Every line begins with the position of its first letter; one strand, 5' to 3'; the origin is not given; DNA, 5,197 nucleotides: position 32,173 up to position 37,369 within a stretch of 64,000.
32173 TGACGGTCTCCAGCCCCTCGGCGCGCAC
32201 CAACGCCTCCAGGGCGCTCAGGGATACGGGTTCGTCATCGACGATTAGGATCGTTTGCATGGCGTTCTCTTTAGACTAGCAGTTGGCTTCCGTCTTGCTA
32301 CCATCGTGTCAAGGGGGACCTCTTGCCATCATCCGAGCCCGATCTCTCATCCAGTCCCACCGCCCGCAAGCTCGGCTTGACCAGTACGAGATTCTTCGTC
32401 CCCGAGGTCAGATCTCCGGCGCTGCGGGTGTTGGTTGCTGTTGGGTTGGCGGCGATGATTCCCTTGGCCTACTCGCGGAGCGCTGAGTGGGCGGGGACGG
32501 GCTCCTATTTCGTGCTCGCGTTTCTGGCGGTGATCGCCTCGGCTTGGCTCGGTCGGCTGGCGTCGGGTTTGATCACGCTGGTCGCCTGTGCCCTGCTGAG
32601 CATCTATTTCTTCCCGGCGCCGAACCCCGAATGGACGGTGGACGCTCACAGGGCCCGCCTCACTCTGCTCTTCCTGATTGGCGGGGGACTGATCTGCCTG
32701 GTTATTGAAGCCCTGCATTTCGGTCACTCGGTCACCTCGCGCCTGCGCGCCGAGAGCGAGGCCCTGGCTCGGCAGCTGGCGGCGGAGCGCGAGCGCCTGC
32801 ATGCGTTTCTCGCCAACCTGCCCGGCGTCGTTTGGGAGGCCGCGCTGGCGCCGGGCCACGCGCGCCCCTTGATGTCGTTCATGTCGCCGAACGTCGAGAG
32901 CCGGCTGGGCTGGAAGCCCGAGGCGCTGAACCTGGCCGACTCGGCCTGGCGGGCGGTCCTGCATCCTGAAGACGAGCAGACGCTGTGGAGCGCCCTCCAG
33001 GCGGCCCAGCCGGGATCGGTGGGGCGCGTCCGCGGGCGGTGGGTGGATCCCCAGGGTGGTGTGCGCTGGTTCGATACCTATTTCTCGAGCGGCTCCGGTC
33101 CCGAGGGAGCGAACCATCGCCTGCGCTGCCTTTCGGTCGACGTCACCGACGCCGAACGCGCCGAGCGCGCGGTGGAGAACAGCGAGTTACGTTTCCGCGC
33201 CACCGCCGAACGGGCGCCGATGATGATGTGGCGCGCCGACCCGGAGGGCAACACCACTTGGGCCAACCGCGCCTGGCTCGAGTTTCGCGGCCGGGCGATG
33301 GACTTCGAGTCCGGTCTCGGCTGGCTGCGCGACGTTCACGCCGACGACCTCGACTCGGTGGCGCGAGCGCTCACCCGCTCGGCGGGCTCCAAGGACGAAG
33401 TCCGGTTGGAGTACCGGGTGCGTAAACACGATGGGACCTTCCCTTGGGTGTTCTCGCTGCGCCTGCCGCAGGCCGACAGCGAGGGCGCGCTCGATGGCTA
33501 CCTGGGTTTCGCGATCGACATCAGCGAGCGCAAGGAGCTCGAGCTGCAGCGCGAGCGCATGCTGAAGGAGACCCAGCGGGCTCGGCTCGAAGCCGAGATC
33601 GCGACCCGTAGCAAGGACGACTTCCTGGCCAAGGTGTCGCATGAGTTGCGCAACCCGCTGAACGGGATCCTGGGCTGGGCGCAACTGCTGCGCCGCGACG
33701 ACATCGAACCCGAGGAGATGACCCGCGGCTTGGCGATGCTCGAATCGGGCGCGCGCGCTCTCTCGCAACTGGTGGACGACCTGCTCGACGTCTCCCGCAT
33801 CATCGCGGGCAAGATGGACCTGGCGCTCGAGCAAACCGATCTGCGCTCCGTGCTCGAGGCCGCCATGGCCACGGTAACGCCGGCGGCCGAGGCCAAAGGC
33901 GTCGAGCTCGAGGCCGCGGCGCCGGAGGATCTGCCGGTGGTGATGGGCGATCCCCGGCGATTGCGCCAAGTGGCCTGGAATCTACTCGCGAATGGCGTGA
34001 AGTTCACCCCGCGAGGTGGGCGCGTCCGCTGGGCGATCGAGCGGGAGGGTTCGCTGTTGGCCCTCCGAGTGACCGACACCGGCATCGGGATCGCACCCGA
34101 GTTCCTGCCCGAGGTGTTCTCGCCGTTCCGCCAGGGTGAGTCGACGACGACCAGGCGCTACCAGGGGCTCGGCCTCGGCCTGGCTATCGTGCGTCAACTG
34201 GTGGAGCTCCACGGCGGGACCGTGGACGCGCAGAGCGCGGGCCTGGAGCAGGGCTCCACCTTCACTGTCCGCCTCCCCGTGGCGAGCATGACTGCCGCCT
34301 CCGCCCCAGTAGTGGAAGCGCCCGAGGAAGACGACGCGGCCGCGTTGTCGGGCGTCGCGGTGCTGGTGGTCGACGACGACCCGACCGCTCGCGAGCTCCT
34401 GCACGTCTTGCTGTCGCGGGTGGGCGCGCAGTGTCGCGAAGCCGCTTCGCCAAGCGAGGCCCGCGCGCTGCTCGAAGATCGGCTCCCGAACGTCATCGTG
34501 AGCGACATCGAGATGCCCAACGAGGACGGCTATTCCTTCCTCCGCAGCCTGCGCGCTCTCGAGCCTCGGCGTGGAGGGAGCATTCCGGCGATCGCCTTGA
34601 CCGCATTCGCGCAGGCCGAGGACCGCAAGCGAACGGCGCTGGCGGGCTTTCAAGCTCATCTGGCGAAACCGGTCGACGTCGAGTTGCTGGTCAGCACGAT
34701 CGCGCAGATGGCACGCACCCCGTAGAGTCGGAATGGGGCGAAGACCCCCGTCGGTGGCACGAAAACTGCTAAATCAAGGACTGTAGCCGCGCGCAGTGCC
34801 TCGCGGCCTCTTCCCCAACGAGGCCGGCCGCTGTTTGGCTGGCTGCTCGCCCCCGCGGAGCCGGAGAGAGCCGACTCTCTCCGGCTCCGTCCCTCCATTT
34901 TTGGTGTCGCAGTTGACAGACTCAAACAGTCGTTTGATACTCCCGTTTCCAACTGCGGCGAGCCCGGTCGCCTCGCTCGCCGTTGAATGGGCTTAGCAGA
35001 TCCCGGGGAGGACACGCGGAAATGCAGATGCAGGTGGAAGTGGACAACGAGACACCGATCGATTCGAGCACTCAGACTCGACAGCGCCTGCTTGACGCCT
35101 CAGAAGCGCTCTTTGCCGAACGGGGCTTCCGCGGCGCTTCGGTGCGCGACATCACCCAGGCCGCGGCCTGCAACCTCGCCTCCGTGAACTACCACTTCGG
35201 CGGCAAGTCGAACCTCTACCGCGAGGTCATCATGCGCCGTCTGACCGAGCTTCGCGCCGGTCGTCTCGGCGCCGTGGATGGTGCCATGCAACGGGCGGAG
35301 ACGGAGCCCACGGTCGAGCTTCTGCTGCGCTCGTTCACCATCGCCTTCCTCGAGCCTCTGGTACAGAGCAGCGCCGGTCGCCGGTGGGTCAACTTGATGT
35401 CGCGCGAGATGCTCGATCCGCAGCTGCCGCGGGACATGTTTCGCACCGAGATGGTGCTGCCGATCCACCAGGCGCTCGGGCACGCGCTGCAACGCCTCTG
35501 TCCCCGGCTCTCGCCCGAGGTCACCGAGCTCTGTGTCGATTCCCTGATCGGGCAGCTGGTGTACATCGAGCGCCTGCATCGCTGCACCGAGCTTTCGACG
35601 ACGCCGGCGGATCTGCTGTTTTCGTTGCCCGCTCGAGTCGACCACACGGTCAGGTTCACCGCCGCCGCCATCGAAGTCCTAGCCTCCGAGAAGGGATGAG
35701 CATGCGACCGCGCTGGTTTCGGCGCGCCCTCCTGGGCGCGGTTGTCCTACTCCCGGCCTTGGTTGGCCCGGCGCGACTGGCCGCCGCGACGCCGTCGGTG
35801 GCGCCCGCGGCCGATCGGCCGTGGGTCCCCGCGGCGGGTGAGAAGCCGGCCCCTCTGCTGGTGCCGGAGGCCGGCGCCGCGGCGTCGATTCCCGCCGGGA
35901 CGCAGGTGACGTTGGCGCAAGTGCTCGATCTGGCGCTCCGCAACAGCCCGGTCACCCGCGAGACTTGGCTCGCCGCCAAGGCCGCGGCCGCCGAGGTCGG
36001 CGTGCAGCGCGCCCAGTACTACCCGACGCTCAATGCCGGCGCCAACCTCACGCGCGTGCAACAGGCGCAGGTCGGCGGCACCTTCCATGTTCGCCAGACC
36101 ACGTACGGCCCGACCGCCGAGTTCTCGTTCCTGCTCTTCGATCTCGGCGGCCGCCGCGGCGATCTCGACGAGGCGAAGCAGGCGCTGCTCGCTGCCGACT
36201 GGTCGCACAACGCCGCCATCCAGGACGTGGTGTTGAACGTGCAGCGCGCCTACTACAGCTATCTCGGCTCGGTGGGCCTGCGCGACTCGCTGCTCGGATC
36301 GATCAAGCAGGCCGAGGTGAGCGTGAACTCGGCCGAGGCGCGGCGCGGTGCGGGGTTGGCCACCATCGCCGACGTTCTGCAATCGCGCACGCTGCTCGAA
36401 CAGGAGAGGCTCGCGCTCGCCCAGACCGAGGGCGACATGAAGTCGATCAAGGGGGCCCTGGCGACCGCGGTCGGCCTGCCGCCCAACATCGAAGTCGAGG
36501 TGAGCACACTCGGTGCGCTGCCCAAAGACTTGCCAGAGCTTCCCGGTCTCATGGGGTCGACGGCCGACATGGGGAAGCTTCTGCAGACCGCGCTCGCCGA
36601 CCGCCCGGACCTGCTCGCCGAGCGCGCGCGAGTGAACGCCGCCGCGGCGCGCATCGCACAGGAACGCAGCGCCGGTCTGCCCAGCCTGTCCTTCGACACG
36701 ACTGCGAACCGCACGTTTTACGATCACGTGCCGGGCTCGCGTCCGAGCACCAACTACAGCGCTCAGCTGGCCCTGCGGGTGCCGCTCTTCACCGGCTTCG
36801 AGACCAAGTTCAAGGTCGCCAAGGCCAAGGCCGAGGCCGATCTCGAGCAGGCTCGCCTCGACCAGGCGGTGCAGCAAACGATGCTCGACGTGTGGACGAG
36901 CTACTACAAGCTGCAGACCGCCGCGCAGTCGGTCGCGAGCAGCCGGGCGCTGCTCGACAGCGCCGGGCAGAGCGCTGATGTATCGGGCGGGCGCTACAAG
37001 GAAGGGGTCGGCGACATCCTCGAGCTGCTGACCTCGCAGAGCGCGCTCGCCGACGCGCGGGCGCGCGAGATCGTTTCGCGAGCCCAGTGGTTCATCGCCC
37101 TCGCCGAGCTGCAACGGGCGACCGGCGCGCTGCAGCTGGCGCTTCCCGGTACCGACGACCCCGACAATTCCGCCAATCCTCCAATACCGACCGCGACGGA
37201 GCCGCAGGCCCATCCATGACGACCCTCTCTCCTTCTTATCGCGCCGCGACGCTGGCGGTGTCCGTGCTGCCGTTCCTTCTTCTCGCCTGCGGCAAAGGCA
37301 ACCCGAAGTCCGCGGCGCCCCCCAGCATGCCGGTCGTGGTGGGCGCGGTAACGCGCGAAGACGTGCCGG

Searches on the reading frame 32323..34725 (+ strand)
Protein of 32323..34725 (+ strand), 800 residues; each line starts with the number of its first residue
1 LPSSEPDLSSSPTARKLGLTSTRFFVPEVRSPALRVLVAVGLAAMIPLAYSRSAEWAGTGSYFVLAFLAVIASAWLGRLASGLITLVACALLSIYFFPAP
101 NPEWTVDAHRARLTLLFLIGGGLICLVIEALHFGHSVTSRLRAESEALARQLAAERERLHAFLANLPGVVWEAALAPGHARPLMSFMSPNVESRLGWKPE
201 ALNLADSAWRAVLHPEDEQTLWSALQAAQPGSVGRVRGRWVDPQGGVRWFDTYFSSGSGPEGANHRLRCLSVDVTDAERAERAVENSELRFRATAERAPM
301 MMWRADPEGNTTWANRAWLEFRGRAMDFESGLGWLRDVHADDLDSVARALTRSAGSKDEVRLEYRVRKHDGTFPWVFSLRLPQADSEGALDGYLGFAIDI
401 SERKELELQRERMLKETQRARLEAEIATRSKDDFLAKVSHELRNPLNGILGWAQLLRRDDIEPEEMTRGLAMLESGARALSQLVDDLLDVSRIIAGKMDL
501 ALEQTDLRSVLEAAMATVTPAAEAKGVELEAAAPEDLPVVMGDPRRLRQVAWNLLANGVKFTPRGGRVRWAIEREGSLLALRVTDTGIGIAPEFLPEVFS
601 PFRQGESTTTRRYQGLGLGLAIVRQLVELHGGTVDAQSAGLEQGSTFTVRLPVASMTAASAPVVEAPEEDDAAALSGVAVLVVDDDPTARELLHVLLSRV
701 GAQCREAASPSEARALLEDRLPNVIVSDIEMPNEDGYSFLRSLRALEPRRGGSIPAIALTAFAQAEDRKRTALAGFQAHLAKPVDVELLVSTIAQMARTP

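Call 3: search_protein_families(library=pfam, proteins=[window:32323-34725:+], max_evalue=0.1)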
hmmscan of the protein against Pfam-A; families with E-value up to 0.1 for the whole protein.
window:32323-34725:+ (800 aa): 9 families
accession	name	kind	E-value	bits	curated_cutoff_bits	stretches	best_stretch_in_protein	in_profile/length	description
PF02518.31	HATPase_c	-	7.5e-29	100.9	26.4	1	542-654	1-110/111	Histidine kinase-, DNA gyrase B-, and HSP90-like ATPase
PF00072.30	Response_reg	-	7.6e-21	74.8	30.2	1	680-793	1-110/111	Response regulator receiver domain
PF08447.18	PAS_3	-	3.8e-18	66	25.6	2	186-256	3-74/89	PAS fold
PF00512.31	HisKA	-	6.6e-17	61.8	26.9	1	431-495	2-65/66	His Kinase A (phospho-acceptor) domain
PF13493.11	DUF4118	-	1.4e-06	28.4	28.4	1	37-124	5-89/107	Domain of unknown function (DUF4118)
PF08448.16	PAS_4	-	1.6e-06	28.7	23.1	1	298-405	4-110/110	PAS fold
PF13188.13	PAS_8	-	0.0007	19.9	21.8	1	290-339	2-54/65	PAS domain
PF00989.32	PAS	-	0.0041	17.6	22.6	1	290-400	2-113/113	PAS fold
PF13426.13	PAS_9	-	0.02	15.6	27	1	301-402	3-103/103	PAS domain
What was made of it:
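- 32323..34725 (+): Hybrid histidine kinase: DUF4118 membrane domain, two PAS domains, HisKA, HATPase_c and a receiver domain. Call 3.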

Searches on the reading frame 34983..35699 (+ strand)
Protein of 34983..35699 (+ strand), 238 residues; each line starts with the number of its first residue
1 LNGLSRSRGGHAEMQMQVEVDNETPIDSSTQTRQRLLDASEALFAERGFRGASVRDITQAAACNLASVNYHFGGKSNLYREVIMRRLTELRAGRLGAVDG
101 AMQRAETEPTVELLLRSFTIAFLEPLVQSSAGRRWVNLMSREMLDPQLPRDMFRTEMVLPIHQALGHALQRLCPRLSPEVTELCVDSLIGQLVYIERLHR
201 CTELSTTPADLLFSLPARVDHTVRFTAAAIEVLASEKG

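Call 48: search_protein_families(library=pfam, proteins=[window:34983-35699:+], max_evalue=0.01)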
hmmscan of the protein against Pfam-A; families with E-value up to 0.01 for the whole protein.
window:34983-35699:+ (238 aa): 3 families
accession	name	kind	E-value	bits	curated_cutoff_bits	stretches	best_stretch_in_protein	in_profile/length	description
PF00440.29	TetR_N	-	4e-11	43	24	1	36-82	1-47/47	Bacterial regulatory proteins, tetR family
PF09209.16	CecR_C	-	1.9e-08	34.8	24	1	114-229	4-124/125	HTH-type transcriptional dual regulator CecR, C-terminal domain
PF17939.6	TetR_C_30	-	3.4e-06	27.8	26.3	1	121-228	2-114/115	Tetracyclin repressor-like, C-terminal domain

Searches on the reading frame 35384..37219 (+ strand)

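Call 48: search_protein_families(library=pfam, proteins=[window:35384-37219:+], max_evalue=0.01)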
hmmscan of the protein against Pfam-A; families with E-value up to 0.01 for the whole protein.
window:35384-37219:+ (611 aa): 1 family
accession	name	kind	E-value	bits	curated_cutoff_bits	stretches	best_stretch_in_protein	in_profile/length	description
PF02321.23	OEP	-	3.1e-53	180.8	22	2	399-581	4-187/187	Outer membrane efflux protein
